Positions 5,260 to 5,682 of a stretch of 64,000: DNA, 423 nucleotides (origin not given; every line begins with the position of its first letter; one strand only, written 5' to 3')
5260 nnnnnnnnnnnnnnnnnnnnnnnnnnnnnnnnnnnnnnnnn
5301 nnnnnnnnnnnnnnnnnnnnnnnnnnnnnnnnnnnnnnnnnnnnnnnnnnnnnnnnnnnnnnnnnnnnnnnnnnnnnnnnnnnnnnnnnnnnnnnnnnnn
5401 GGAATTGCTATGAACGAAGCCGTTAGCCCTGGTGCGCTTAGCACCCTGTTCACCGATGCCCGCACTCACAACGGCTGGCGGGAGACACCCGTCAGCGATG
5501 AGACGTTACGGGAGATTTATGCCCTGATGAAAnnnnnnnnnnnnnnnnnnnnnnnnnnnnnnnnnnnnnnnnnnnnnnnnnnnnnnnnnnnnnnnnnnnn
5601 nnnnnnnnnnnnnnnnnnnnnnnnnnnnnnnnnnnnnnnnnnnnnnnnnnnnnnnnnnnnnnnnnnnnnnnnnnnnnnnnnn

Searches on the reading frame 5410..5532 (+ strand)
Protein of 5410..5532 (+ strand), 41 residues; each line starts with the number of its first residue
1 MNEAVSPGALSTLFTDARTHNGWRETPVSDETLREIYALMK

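Call 54: list_cluster_members(proteins=[window:5410-5532:+, window:5410-5634:+, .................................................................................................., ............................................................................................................, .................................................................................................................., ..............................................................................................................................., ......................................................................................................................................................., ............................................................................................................, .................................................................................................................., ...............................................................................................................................])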
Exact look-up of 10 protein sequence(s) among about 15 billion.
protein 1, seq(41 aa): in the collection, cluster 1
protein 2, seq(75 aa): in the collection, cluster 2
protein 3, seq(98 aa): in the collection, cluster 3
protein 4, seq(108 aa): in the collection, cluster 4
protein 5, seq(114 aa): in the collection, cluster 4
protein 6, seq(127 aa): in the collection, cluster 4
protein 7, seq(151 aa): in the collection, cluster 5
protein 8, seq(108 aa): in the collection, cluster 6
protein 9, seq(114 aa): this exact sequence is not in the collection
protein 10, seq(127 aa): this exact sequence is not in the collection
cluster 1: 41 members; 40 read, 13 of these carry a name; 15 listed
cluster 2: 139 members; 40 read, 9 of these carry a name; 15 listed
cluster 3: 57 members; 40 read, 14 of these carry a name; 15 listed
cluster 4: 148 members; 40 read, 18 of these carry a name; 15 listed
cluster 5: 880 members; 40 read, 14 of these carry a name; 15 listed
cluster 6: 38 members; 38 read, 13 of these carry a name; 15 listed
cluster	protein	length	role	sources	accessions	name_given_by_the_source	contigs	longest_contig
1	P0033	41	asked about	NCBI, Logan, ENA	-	-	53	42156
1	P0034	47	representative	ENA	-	-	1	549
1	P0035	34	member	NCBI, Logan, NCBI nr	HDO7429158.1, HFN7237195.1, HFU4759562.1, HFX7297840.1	TPA: nitroreductase family protein, partial [Shigella flexneri] | nitroreductase family protein [Escherichia coli]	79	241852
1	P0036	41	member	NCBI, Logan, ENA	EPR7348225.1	malonic semialdehyde reductase, partial [Escherichia coli]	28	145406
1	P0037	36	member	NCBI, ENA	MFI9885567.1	nitroreductase family protein, partial [Escherichia coli]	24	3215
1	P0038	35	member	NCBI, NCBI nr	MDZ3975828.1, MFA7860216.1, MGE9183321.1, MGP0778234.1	nitroreductase family protein, partial [Escherichia coli] | nitroreductase family protein [Escherichia coli]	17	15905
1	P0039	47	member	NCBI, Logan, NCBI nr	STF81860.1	putative NADH dehydrogenase/NAD(P)H nitroreductase (pyrimidine utilization protein E) ...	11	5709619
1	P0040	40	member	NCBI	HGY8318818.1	TPA: nitroreductase family protein, partial [Escherichia coli]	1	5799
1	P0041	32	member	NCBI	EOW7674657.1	nitroreductase family protein, partial [Escherichia coli]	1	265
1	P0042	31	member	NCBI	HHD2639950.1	TPA: nitroreductase family protein, partial [Escherichia coli]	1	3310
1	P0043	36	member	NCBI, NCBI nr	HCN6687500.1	TPA: nitroreductase family protein, partial [Escherichia coli] | nitroreductase family protein [Escherichia coli]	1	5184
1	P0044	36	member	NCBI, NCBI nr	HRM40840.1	MAG TPA: nitroreductase family protein, partial [Escherichia coli] | nitroreductase family protein [Escherichia coli]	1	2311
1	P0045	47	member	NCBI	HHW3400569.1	TPA: malonic semialdehyde reductase, partial [Escherichia coli]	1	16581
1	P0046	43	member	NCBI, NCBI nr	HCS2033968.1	TPA: nitroreductase family protein, partial [Shigella sonnei] | nitroreductase family protein [Shigella sonnei]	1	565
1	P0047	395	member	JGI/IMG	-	methionyl-tRNA synthetase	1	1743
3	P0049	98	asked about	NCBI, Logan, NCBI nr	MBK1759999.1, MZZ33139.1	malonic semialdehyde reductase, partial [Escherichia coli] | malonic semialdehyde reductase [Escherichia coli]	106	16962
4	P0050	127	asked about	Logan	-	-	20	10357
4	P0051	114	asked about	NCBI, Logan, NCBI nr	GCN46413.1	malonic semialdehyde reductase [Escherichia coli]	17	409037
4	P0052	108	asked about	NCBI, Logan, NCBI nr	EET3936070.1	malonic semialdehyde reductase, partial [Escherichia coli] | malonic semialdehyde reductase [Escherichia coli]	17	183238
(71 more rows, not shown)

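Call 56: find_encoding_contigs(protein=P0052, flank=3000, max_places=10)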
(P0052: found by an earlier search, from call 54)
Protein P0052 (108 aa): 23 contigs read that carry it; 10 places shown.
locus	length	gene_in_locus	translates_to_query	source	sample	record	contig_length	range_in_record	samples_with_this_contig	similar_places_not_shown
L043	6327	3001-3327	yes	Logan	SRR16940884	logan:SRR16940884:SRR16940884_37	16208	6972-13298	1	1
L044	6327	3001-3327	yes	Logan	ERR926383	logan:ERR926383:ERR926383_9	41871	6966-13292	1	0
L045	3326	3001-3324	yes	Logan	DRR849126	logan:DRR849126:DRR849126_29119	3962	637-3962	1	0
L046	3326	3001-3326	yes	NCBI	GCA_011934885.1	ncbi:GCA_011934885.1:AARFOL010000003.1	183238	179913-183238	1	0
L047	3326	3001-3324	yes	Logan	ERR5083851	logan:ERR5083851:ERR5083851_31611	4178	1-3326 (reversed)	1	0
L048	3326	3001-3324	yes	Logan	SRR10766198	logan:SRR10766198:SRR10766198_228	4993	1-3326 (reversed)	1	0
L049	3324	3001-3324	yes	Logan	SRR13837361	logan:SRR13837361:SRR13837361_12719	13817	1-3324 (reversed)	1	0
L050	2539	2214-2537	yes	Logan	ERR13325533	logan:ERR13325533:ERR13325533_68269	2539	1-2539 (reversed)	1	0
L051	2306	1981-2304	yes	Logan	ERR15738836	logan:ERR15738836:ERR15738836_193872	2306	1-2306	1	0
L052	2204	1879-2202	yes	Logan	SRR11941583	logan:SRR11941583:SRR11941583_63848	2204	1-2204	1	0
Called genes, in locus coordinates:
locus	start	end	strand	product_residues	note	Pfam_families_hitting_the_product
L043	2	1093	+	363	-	PF00296:Bac_luciferase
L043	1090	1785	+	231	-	PF00857:Isochorismatase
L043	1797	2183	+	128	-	PF01042:Ribonuc_L-PSP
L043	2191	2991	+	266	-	PF00561:Abhydrolase_1, PF12146:Hydrolase_4, PF12697:Abhydrolase_6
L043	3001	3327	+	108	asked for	PF00881:Nitroreductase (weak)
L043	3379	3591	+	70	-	-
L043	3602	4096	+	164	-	PF01613:Flavin_Reduct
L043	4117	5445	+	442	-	PF00860:Xan_ur_permease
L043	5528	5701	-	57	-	PF10685:KGG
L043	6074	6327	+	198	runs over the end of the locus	PF00258:Flavodoxin_1, PF02525:Flavodoxin_2 (weak), PF03358:FMN_red, PF12724:Flavodoxin_5 (faint)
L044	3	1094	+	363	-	PF00296:Bac_luciferase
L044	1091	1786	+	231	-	PF00857:Isochorismatase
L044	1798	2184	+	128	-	PF01042:Ribonuc_L-PSP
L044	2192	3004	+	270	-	PF00561:Abhydrolase_1, PF12146:Hydrolase_4, PF12697:Abhydrolase_6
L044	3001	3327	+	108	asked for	PF00881:Nitroreductase (weak)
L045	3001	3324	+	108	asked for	PF00881:Nitroreductase (weak)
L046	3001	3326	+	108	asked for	PF00881:Nitroreductase (weak)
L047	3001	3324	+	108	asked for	PF00881:Nitroreductase (weak)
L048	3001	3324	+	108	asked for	PF00881:Nitroreductase (weak)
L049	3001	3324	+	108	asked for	PF00881:Nitroreductase (weak)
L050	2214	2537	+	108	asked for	PF00881:Nitroreductase (weak)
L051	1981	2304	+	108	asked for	PF00881:Nitroreductase (weak)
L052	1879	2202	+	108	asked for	PF00881:Nitroreductase (weak)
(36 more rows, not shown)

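Call 57: find_encoding_contigs(protein=P0033, flank=3000, max_places=10)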
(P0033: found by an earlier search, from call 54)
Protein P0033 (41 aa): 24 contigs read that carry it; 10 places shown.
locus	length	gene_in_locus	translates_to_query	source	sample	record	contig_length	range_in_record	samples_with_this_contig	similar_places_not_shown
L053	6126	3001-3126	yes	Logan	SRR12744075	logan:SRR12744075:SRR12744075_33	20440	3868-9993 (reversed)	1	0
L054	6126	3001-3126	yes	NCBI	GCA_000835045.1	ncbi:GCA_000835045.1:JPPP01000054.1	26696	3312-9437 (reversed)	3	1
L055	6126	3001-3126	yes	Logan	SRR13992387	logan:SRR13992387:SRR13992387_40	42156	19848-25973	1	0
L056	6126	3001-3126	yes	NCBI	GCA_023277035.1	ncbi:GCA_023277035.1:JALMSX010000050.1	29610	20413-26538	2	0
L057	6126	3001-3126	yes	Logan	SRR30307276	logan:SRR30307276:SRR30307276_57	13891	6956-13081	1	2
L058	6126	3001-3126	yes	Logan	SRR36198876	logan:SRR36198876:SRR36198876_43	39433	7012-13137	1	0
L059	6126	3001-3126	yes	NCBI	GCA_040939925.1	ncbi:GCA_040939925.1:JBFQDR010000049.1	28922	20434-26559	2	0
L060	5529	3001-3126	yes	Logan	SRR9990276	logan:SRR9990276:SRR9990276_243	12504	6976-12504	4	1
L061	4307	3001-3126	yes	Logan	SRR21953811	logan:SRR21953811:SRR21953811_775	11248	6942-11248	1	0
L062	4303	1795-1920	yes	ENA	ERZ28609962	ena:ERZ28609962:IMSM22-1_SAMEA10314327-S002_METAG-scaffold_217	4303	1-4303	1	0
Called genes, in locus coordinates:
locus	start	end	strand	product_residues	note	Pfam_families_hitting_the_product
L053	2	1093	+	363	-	PF00296:Bac_luciferase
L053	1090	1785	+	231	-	PF00857:Isochorismatase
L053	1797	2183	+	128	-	PF01042:Ribonuc_L-PSP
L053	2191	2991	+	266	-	PF00561:Abhydrolase_1, PF12146:Hydrolase_4, PF12697:Abhydrolase_6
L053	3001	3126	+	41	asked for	-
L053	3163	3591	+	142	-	PF00881:Nitroreductase (weak)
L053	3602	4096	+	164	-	PF01613:Flavin_Reduct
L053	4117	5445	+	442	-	PF00860:Xan_ur_permease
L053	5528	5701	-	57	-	PF10685:KGG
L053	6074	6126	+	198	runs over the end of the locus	PF00258:Flavodoxin_1, PF02525:Flavodoxin_2 (weak), PF03358:FMN_red, PF12724:Flavodoxin_5 (faint)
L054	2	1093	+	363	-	PF00296:Bac_luciferase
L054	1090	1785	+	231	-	PF00857:Isochorismatase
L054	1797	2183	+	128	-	PF01042:Ribonuc_L-PSP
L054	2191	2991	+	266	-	PF00561:Abhydrolase_1, PF12146:Hydrolase_4, PF12697:Abhydrolase_6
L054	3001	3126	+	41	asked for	-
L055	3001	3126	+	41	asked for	-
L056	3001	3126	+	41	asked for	-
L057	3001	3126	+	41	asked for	-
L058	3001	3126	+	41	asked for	-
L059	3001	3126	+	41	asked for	-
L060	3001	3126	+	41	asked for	-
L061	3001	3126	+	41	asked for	-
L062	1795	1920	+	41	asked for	-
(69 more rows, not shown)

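Call 58: find_encoding_contigs(protein=P0049, flank=3000, max_places=10)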
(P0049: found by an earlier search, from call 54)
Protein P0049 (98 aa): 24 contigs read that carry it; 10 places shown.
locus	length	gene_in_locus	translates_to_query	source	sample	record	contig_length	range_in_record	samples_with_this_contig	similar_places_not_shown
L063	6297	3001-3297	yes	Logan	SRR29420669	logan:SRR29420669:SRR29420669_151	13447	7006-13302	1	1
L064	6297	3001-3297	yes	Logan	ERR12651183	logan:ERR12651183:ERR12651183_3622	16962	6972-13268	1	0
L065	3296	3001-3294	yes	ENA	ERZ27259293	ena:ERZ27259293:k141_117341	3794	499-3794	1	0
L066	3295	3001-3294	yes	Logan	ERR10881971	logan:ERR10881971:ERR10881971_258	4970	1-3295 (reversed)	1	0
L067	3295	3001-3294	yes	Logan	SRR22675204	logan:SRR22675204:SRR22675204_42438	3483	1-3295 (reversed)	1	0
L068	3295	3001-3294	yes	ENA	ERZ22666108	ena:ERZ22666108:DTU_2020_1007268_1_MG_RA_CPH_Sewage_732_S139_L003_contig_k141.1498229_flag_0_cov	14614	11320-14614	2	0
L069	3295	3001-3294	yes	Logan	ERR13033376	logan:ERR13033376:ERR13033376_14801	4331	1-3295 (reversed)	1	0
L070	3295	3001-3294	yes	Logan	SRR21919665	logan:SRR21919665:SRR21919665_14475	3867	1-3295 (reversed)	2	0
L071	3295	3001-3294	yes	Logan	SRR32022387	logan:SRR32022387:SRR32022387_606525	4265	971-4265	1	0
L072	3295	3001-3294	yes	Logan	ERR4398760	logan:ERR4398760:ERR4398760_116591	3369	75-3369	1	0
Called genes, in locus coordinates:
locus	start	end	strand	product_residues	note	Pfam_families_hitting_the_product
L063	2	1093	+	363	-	PF00296:Bac_luciferase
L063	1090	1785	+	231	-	PF00857:Isochorismatase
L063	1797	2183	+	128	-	PF01042:Ribonuc_L-PSP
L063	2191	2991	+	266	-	PF00561:Abhydrolase_1, PF12146:Hydrolase_4, PF12697:Abhydrolase_6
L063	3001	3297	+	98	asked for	PF00881:Nitroreductase (weak)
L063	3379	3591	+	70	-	-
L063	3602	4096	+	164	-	PF01613:Flavin_Reduct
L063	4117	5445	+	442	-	PF00860:Xan_ur_permease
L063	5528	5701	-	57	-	PF10685:KGG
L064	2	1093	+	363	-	PF00296:Bac_luciferase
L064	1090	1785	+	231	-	PF00857:Isochorismatase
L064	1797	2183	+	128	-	PF01042:Ribonuc_L-PSP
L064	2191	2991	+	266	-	PF00561:Abhydrolase_1, PF12146:Hydrolase_4, PF12697:Abhydrolase_6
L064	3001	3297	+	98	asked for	PF00881:Nitroreductase (weak)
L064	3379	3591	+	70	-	-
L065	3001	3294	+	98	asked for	PF00881:Nitroreductase (weak)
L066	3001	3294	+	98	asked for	PF00881:Nitroreductase (weak)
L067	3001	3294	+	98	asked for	PF00881:Nitroreductase (weak)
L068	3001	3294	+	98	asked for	PF00881:Nitroreductase (weak)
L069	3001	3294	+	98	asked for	PF00881:Nitroreductase (weak)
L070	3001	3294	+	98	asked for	PF00881:Nitroreductase (weak)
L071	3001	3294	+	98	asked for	PF00881:Nitroreductase (weak)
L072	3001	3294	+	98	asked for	PF00881:Nitroreductase (weak)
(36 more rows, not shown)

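Call 61: find_encoding_contigs(protein=P0051, flank=1200, max_places=10)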
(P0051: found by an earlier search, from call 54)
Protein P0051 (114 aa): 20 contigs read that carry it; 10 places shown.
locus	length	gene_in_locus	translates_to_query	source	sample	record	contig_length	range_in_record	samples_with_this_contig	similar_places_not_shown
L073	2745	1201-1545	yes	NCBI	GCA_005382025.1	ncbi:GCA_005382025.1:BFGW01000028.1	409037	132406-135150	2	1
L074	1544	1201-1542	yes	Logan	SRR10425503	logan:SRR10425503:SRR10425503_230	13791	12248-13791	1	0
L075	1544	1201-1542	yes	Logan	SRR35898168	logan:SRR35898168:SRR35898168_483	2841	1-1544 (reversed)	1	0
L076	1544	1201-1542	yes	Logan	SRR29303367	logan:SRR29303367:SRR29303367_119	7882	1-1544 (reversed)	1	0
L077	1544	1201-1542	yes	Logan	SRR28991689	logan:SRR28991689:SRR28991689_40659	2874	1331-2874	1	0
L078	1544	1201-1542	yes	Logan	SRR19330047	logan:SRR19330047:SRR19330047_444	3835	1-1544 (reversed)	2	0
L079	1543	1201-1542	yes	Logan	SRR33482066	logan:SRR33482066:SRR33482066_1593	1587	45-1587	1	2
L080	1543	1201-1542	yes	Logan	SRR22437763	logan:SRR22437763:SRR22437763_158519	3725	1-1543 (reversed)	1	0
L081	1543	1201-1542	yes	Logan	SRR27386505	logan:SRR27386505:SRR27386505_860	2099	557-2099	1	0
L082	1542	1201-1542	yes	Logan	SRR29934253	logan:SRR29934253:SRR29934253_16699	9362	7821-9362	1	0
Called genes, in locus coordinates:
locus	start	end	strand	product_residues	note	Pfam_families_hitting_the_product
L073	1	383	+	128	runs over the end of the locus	PF01042:Ribonuc_L-PSP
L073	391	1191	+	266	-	PF00561:Abhydrolase_1, PF12146:Hydrolase_4, PF12697:Abhydrolase_6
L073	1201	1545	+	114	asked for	PF00881:Nitroreductase (weak)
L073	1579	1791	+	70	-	-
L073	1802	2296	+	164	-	PF01613:Flavin_Reduct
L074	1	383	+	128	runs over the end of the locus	PF01042:Ribonuc_L-PSP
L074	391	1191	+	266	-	PF00561:Abhydrolase_1, PF12146:Hydrolase_4, PF12697:Abhydrolase_6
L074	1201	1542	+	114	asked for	PF00881:Nitroreductase (weak)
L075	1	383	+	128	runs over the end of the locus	PF01042:Ribonuc_L-PSP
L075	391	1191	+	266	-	PF00561:Abhydrolase_1, PF12146:Hydrolase_4, PF12697:Abhydrolase_6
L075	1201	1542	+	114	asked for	PF00881:Nitroreductase (weak)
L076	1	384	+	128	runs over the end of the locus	PF01042:Ribonuc_L-PSP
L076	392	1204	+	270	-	PF00561:Abhydrolase_1, PF12146:Hydrolase_4, PF12697:Abhydrolase_6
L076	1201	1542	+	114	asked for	PF00881:Nitroreductase (weak)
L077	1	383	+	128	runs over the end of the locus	PF01042:Ribonuc_L-PSP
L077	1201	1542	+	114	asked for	PF00881:Nitroreductase (weak)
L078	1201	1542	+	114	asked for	PF00881:Nitroreductase (weak)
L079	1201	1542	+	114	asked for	PF00881:Nitroreductase (weak)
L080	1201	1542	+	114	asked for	PF00881:Nitroreductase (weak)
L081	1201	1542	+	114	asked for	PF00881:Nitroreductase (weak)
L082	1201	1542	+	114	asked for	PF00881:Nitroreductase (weak)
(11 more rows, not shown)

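Call 62: find_encoding_contigs(protein=P0050, flank=1200, max_places=10)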
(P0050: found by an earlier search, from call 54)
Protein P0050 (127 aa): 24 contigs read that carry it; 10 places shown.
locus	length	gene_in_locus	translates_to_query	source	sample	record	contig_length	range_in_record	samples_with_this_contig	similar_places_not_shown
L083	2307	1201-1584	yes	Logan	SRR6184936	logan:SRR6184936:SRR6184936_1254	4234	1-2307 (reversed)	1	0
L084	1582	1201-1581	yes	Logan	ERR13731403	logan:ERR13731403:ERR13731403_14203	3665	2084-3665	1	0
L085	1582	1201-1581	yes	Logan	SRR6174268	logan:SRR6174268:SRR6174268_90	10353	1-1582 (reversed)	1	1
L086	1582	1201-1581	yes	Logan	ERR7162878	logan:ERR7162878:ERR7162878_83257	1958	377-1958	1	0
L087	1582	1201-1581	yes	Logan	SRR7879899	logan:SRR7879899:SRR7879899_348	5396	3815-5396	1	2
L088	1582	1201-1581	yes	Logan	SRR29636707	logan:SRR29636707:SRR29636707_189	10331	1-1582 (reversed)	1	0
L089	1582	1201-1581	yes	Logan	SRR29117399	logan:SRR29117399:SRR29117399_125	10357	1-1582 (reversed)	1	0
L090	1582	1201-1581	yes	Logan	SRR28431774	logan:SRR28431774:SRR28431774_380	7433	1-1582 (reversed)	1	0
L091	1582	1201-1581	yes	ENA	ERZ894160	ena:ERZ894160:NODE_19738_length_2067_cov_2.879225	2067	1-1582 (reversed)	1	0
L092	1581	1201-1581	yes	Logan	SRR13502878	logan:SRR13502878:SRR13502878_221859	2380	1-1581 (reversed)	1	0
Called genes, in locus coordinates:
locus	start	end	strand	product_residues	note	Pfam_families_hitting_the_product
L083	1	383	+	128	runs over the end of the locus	PF01042:Ribonuc_L-PSP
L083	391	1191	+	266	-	PF00561:Abhydrolase_1, PF12146:Hydrolase_4, PF12697:Abhydrolase_6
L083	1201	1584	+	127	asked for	PF00881:Nitroreductase (weak)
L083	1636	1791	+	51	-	-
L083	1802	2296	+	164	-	PF01613:Flavin_Reduct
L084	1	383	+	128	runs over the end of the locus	PF01042:Ribonuc_L-PSP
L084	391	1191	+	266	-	PF00561:Abhydrolase_1, PF12146:Hydrolase_4, PF12697:Abhydrolase_6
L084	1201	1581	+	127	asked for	PF00881:Nitroreductase (weak)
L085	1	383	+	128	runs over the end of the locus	PF01042:Ribonuc_L-PSP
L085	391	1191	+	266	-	PF00561:Abhydrolase_1, PF12146:Hydrolase_4, PF12697:Abhydrolase_6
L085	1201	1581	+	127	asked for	PF00881:Nitroreductase (weak)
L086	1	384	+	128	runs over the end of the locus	PF01042:Ribonuc_L-PSP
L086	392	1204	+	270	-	PF00561:Abhydrolase_1, PF12146:Hydrolase_4, PF12697:Abhydrolase_6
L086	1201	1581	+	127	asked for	PF00881:Nitroreductase (weak)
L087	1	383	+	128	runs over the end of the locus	PF01042:Ribonuc_L-PSP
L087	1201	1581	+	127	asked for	PF00881:Nitroreductase (weak)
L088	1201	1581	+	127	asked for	PF00881:Nitroreductase (weak)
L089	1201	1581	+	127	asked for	PF00881:Nitroreductase (weak)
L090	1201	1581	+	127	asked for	PF00881:Nitroreductase (weak)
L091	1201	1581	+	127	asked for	PF00881:Nitroreductase (weak)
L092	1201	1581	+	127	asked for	PF00881:Nitroreductase (weak)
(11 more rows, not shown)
